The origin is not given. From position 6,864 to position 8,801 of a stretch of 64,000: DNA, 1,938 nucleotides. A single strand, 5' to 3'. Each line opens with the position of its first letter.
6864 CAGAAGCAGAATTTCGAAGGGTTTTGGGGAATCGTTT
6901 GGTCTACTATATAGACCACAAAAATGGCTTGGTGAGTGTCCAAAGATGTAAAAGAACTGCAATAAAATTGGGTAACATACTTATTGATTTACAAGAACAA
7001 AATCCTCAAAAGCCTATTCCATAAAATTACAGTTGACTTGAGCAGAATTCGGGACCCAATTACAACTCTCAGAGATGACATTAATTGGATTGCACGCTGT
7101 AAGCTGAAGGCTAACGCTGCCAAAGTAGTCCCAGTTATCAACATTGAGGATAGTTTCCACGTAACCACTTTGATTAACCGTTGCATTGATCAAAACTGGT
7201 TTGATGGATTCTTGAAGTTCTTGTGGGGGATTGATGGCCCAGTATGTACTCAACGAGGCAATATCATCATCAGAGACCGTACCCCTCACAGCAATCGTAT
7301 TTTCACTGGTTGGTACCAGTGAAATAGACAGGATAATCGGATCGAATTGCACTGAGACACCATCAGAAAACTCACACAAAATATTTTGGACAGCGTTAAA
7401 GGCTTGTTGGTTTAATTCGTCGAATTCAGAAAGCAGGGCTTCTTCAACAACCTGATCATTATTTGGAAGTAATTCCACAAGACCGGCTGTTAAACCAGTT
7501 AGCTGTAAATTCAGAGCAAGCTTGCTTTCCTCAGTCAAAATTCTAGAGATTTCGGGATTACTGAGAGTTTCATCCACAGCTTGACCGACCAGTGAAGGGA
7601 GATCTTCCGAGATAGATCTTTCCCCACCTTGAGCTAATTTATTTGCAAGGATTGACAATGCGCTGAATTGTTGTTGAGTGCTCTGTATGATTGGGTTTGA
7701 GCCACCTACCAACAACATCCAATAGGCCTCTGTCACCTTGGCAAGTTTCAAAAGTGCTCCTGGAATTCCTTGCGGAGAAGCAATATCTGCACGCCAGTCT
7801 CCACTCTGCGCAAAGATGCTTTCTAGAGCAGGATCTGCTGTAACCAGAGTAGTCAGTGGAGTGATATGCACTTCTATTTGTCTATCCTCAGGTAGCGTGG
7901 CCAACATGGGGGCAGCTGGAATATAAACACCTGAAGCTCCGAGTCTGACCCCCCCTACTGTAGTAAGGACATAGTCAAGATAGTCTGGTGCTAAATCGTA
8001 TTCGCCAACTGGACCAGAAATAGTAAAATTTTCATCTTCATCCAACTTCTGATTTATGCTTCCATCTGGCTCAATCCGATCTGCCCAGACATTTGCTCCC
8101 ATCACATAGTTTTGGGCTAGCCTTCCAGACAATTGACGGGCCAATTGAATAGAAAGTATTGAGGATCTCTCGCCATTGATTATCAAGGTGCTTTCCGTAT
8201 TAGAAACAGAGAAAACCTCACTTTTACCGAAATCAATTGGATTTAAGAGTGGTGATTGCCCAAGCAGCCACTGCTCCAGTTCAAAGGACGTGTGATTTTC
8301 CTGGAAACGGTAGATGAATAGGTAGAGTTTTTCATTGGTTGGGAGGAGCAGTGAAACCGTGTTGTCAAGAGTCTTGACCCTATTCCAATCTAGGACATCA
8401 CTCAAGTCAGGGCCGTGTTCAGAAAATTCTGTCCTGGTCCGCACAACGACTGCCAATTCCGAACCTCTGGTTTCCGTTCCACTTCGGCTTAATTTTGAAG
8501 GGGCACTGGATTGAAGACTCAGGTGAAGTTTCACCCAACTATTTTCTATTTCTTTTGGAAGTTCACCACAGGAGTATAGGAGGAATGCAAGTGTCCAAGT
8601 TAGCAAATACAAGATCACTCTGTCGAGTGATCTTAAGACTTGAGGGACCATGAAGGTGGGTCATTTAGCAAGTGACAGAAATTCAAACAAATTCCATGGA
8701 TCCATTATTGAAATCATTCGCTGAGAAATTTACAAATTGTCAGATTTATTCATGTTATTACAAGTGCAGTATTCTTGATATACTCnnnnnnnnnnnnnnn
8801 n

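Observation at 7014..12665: Three-gene lipoprotein operon: giant pentapeptide-repeat lipoprotein followed by two paralogous lipoproteins of unknown function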

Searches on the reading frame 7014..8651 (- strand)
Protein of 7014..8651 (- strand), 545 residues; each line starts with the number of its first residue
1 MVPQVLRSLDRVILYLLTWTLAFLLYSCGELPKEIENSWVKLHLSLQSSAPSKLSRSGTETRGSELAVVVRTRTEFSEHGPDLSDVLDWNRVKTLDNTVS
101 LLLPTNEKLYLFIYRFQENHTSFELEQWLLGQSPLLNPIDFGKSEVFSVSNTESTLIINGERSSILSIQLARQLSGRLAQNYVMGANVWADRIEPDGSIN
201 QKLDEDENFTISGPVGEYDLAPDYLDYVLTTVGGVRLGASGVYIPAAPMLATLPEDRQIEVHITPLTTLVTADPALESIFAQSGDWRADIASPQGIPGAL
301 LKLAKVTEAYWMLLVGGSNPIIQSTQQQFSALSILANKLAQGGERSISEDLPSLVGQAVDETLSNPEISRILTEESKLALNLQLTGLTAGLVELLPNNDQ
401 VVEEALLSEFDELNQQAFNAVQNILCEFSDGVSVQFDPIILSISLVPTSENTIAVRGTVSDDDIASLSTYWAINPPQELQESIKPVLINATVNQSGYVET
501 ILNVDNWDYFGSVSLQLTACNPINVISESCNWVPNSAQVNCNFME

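Call 3: search_protein_families(library=pfam, proteins=[window:7014-8651:-], max_evalue=1)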
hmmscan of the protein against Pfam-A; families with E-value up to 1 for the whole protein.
window:7014-8651:- (545 aa): 0 families

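Call 4: search_protein_families(library=ncbifam, proteins=[window:7014-8651:-], max_evalue=1)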
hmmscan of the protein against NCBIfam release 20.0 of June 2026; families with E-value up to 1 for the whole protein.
window:7014-8651:- (545 aa): 0 families

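Call 83: search_protein_families(library=padloc, proteins=[window:7014-8651:-], max_evalue=0.01)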
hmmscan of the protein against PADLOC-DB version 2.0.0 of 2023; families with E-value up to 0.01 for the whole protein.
window:7014-8651:- (545 aa): 0 families

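Call 84: search_protein_families(library=phrogs, proteins=[window:7014-8651:-], max_evalue=0.01)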
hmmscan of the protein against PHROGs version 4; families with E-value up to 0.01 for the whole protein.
window:7014-8651:- (545 aa): 0 families
